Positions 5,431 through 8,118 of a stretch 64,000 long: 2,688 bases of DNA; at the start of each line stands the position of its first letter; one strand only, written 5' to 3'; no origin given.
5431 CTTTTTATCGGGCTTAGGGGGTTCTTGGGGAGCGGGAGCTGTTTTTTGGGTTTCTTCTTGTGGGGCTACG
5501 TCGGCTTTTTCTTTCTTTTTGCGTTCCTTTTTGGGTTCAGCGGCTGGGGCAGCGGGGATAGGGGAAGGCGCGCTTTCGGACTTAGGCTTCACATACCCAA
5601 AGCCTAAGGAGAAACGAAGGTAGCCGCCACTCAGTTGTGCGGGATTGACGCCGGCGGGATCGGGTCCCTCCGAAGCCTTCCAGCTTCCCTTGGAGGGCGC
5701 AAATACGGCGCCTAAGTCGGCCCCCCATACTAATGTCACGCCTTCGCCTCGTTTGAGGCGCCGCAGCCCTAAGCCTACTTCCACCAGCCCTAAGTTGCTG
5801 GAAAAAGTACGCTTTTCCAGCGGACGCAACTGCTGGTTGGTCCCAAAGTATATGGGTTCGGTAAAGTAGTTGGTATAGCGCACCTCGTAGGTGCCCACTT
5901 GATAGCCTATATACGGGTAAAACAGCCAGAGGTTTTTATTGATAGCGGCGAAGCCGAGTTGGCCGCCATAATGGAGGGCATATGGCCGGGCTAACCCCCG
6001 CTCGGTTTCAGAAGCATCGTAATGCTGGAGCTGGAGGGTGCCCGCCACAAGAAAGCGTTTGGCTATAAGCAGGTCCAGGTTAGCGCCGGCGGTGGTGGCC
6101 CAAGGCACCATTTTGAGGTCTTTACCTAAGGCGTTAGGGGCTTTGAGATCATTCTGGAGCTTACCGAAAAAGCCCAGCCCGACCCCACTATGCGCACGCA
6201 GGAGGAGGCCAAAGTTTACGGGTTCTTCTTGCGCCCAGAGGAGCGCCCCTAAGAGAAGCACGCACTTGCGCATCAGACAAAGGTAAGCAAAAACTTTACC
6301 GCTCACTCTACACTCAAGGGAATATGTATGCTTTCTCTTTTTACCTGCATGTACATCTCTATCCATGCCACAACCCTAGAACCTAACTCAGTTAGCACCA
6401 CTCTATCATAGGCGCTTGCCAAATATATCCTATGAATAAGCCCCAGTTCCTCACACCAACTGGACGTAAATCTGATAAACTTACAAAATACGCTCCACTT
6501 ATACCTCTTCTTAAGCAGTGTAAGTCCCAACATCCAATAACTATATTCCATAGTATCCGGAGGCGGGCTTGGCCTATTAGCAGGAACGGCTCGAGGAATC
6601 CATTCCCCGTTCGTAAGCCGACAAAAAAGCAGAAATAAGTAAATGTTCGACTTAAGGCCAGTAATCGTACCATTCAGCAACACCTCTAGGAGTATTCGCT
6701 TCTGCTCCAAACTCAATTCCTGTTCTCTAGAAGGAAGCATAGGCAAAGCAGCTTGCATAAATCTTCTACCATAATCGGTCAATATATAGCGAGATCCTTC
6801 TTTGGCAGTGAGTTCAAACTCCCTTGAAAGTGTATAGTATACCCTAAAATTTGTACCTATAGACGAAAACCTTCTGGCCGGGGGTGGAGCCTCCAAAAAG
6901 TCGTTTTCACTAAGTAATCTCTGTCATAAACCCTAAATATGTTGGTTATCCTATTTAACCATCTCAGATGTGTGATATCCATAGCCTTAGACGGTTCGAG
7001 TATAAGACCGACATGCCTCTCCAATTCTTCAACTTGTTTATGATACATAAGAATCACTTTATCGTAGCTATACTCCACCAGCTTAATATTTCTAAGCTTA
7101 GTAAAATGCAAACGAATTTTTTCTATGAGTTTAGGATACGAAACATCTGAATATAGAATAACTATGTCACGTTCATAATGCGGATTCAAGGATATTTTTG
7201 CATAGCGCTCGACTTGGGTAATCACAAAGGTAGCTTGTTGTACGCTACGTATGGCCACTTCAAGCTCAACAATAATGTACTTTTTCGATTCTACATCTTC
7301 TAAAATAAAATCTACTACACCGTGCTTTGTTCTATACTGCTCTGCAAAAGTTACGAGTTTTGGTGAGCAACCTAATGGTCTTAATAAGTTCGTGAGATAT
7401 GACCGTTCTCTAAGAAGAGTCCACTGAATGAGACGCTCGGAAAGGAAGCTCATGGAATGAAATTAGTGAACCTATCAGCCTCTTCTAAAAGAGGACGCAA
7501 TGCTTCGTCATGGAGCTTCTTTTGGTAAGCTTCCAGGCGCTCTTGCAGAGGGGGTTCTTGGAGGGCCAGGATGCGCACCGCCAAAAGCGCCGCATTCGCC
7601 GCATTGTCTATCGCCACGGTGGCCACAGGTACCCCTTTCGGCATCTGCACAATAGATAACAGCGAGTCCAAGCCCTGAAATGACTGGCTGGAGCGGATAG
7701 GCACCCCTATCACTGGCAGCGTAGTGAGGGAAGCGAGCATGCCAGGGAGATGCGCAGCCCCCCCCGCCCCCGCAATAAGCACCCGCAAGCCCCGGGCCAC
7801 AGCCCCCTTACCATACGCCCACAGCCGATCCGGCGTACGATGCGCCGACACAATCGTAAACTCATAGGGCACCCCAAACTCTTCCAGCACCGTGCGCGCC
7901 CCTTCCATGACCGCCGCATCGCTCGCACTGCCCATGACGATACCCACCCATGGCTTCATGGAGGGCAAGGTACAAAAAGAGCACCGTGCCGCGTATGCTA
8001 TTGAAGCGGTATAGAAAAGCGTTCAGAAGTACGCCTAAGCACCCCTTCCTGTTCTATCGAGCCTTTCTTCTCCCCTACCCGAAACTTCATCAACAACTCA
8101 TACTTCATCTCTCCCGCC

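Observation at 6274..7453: Low-GC two-gene cassette of unknown function between purE and an OMP gene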

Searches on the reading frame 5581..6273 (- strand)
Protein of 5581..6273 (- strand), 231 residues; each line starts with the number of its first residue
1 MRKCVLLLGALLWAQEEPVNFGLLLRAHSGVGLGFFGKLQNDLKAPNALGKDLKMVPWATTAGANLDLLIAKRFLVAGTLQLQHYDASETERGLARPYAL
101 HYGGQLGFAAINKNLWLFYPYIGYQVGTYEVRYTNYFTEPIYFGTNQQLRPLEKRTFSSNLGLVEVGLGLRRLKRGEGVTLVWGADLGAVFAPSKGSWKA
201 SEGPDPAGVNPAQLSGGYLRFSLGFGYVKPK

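Call 59: find_related_loci(query=window:5581-6273:-, collection=metagenome_contigs, flank=6000)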
Query seq(231 aa) (231 aa) in metagenome_contigs; peptide patterns used: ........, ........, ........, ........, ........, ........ (x = any residue, [..] = any of these).
105 stretches matched a pattern; 1 encode a relative of the query (tblastn E <= 1e-3); 1 distinct loci.
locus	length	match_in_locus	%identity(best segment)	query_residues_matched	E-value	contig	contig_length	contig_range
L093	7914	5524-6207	81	4-231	3e-128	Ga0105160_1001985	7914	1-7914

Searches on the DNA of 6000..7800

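Call 92: search_rna_families(source=window, start=6000, end=7800, threshold=evalue, max_evalue=1)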
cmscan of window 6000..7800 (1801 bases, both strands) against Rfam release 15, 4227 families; matches with E-value up to 1: 0.
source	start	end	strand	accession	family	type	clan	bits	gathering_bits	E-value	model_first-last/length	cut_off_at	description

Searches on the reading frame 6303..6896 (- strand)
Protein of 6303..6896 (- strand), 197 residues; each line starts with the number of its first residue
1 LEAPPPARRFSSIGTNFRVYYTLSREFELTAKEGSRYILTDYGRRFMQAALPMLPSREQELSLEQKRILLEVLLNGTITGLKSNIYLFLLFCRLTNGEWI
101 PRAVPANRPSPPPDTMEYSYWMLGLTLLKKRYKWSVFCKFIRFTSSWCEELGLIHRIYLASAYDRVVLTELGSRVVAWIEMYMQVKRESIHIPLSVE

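Call 4: search_protein_families(library=pfam, proteins=[window:6303-6896:-], max_evalue=1)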
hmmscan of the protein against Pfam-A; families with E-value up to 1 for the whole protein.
window:6303-6896:- (197 aa): 0 families

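Call 5: search_protein_families(library=padloc, proteins=[window:6303-6896:-], max_evalue=1)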
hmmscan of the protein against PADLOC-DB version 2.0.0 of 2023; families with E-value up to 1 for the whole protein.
window:6303-6896:- (197 aa): 0 families

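Call 6: search_protein_families(library=ncbifam, proteins=[window:6303-6896:-], max_evalue=1)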
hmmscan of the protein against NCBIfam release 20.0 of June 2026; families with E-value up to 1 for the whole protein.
window:6303-6896:- (197 aa): 0 families

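Call 9: find_homologous_proteins(query=window:6303-6896:-, max_evalue=0.01)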
Query window:6303-6896:- (197 aa): 9 proteins with E <= 0.01 among 69 candidates.
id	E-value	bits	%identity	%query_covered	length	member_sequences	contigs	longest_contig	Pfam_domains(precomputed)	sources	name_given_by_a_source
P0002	2.3e-37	147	42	96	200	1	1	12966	-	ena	-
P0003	5.5e-32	129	48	80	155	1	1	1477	-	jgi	-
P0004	7.0e-24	103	38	95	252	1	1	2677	-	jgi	jgi:hypothetical protein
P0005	1.4e-21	95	36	92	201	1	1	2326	-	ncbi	-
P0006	2.6e-21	94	35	93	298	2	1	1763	-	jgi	-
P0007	5.7e-20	90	36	93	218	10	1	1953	-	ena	-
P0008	3.9e-19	87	37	93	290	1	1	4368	-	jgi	jgi:hypothetical protein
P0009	3.9e-18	84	35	93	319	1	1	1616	-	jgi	jgi:hypothetical protein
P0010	4.6e-18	84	41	69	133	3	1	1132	-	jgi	jgi:hypothetical protein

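Call 13: find_encoding_contigs(protein=P0002, flank=10000, max_places=4)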
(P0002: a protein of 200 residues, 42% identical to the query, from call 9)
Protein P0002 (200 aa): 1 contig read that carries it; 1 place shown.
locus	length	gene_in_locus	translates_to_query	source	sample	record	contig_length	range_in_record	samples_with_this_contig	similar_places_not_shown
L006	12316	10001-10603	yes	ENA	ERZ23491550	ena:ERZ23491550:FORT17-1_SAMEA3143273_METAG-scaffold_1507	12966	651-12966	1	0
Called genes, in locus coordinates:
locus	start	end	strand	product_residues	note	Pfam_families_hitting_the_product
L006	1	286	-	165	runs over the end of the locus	-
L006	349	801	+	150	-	PF27352:AF_0059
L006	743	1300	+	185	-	PF17833:pre-PUA_NIP7, PF01472:PUA (weak), PF03657:UPF0113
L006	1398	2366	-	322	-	PF04015:DUF362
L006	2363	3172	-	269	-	PF13507:GATase_5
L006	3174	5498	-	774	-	PF18072:FGAR-AT_linker, PF00586:AIRS, PF02769:AIRS_C, PF00586:AIRS, PF02769:AIRS_C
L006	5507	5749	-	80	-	PF02700:PurS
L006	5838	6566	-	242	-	PF02006:PPS_PS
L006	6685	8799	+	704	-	-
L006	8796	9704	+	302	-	-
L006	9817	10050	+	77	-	-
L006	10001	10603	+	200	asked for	-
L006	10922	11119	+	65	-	-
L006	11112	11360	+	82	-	PF05016:ParE_toxin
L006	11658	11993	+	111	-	PF12840:HTH_20 (weak)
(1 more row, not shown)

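Call 14: find_encoding_contigs(protein=P0008, flank=10000, max_places=4)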
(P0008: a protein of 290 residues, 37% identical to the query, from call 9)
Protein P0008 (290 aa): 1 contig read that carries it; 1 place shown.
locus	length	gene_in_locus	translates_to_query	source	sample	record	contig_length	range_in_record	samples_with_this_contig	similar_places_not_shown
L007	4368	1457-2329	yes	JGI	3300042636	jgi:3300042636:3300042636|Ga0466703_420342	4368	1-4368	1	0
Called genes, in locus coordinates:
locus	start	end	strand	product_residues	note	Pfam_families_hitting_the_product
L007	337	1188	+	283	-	PF01555:N6_N4_Mtase, PF01170:UPF0020 (weak)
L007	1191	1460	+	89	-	-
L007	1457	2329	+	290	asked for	-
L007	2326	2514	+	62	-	-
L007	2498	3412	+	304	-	PF01555:N6_N4_Mtase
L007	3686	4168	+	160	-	PF13420:Acetyltransf_4 (weak), PF00583:Acetyltransf_1, PF13673:Acetyltransf_10, PF13508:Acetyltransf_7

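Call 15: find_encoding_contigs(protein=P0005, flank=10000, max_places=4)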
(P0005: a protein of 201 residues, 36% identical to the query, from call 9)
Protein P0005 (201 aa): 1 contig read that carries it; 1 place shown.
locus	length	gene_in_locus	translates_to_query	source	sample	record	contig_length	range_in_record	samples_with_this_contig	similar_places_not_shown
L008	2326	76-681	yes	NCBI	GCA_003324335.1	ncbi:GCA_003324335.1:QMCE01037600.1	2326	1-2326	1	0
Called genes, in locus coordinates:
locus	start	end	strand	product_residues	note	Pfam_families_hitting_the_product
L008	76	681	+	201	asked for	-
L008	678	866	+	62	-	-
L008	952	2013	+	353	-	PF00145:DNA_methylase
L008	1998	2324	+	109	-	?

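Call 16: find_encoding_contigs(protein=P0004, flank=10000, max_places=4)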
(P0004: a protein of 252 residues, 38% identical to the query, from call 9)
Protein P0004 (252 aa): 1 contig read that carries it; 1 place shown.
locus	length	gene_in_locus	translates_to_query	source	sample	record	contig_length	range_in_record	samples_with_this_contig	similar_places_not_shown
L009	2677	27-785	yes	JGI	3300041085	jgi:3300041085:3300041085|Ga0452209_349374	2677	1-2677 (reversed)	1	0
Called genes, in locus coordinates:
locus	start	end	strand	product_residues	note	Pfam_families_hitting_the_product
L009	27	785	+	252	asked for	-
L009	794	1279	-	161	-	PF13240:Zn_Ribbon_1 (weak)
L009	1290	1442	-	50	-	-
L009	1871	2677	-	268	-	?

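Call 21: find_encoding_contigs(protein=P0009, flank=10000, max_places=4)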
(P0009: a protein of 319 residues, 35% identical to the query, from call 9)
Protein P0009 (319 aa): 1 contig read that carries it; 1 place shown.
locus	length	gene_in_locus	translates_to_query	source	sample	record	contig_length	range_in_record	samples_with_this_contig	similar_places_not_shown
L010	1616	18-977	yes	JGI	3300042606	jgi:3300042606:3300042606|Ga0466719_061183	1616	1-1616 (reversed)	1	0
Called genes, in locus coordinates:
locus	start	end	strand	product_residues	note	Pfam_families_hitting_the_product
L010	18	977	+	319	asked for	-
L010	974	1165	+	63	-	-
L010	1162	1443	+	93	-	-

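Call 22: find_encoding_contigs(protein=P0006, flank=10000, max_places=4)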
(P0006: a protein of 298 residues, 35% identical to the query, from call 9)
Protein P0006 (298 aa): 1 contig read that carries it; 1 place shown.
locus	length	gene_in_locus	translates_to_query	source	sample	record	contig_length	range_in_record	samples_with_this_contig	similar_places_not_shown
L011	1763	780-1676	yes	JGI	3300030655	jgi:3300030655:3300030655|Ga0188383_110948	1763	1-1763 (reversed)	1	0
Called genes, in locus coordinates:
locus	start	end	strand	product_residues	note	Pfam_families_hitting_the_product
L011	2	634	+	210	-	?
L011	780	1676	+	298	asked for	-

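Call 23: find_encoding_contigs(protein=P0007, flank=10000, max_places=4)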
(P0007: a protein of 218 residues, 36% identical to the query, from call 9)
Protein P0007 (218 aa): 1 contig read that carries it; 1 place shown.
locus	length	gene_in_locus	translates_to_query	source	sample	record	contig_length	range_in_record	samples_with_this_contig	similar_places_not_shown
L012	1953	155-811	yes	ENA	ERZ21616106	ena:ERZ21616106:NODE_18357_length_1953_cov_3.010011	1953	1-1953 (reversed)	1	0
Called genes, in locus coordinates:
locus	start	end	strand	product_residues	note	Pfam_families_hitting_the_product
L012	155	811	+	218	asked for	-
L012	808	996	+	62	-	-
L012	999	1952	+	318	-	?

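Call 83: predict_structure(alignment_id=A6)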
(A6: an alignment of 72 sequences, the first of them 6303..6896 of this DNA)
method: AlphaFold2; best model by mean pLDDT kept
length: 197 residues; sequences in the alignment: 72
mean_pLDDT: 88.5   pTM: 0.81
mean pLDDT of the five models: 88.5, 87.6, 87.5, 86.7, 86.0
residues with pLDDT >= 90: 152; 70-90: 23; 50-70: 9; < 50: 13
segments of 3 or more residues with pLDDT < 50: 1-13
pLDDT, mean of each block of 10 residues (from residue 1): 41 64 93 94 95 64 95 94 96 96 87 96 96 95 95 96 96 96 93 89
secondary structure, 60 per line:
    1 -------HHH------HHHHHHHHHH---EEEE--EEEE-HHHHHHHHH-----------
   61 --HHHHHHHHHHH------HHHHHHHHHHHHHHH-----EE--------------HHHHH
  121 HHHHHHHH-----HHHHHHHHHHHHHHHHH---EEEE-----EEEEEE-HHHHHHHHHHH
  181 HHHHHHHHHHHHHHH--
elements in order: H17-26 E30-33 E36-39 H41-49 H63-73 H80-94 H116-128 H134-150 E154-157 E163-168 H170-195

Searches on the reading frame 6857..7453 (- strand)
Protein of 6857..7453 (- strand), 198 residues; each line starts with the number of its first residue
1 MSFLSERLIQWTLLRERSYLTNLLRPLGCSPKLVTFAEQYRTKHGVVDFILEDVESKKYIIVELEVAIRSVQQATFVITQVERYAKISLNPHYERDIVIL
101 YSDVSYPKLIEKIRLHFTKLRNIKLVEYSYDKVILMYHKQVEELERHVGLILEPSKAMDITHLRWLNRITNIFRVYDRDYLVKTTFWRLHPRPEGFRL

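Call 4: search_protein_families(library=pfam, proteins=[window:6857-7453:-], max_evalue=1)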
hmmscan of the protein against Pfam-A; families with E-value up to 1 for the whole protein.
window:6857-7453:- (198 aa): 0 families

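Call 5: search_protein_families(library=padloc, proteins=[window:6857-7453:-], max_evalue=1)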
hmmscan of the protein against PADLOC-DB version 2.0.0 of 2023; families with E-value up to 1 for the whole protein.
window:6857-7453:- (198 aa): 0 families

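Call 6: search_protein_families(library=ncbifam, proteins=[window:6857-7453:-], max_evalue=1)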
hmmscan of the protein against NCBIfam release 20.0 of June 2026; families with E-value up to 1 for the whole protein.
window:6857-7453:- (198 aa): 2 families
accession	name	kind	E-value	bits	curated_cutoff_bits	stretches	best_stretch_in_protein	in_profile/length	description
NF003270.0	PRK04247.1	equivalog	0.0076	15.3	216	1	33-122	148-236/250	endonuclease NucS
NF011270.0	PRK14677.1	equivalog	0.22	11.9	124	0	37-65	24-50/108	hypothetical protein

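Call 7: find_homologous_proteins(query=window:6857-7453:-, max_evalue=0.01)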
Query window:6857-7453:- (198 aa): 1 proteins with E <= 0.01 among 85 candidates.
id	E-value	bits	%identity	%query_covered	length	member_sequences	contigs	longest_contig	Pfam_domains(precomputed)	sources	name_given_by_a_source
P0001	8.2e-125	432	100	100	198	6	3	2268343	-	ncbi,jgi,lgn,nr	ncbi:MAG: hypothetical protein N3A68_06915 [Bacteroidia bacterium]|jgi:hypothetical protein|nr:hypot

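Call 10: find_encoding_contigs(protein=window:6857-7453:-, flank=10000, max_places=10)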
Protein window:6857-7453:- (198 aa): 6 contigs read that carry it; 5 places shown.
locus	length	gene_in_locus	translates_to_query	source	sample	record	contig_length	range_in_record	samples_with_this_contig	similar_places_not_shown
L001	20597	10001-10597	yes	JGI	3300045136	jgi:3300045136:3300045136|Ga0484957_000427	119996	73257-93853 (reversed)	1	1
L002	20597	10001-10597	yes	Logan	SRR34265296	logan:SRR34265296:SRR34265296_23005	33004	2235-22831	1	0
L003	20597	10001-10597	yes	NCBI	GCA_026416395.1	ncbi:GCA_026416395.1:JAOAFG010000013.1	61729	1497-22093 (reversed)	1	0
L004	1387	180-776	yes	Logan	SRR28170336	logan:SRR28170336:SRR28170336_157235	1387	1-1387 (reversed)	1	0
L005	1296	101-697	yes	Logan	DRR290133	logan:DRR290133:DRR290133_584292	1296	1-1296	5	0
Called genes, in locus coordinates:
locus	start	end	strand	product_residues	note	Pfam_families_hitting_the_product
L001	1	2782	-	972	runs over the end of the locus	PF01979:Amidohydro_1, PF07969:Amidohydro_3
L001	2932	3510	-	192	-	-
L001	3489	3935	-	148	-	PF18935:DUF5683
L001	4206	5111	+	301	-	PF13439:Glyco_transf_4, PF13579:Glyco_trans_4_4, PF20706:GT4-conflict (weak), PF00534:Glycos_transf_1, PF13692:Glyco_trans_1_4, PF13524:Glyco_trans_1_2 (weak)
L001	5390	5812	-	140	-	-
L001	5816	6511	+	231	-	PF02880:PGM_PMM_III, PF00408:PGM_PMM_IV (weak)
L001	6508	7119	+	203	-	PF01557:FAA_hydrolase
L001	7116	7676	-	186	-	PF00588:SpoU_methylase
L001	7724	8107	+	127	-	PF04134:DCC1-like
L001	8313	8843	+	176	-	-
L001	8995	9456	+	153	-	-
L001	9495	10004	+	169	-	PF00731:AIRC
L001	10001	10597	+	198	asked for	-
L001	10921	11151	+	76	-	-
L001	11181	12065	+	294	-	-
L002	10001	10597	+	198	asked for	-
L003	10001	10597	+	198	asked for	-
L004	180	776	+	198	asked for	-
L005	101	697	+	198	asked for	-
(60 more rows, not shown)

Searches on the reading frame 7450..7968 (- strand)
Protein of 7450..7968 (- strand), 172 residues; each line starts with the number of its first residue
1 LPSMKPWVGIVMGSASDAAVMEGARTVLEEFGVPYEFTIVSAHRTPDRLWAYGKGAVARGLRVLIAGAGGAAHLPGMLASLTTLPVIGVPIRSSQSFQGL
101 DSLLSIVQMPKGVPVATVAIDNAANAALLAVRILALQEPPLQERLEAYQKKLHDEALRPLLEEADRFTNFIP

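Call 4: search_protein_families(library=pfam, proteins=[window:7450-7968:-], max_evalue=1)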
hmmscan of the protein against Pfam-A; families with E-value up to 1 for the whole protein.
window:7450-7968:- (172 aa): 1 family
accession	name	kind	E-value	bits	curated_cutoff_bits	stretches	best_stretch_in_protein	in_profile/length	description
PF00731.26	AIRC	-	2.1e-64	215.9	30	1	8-154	2-147/148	AIR carboxylase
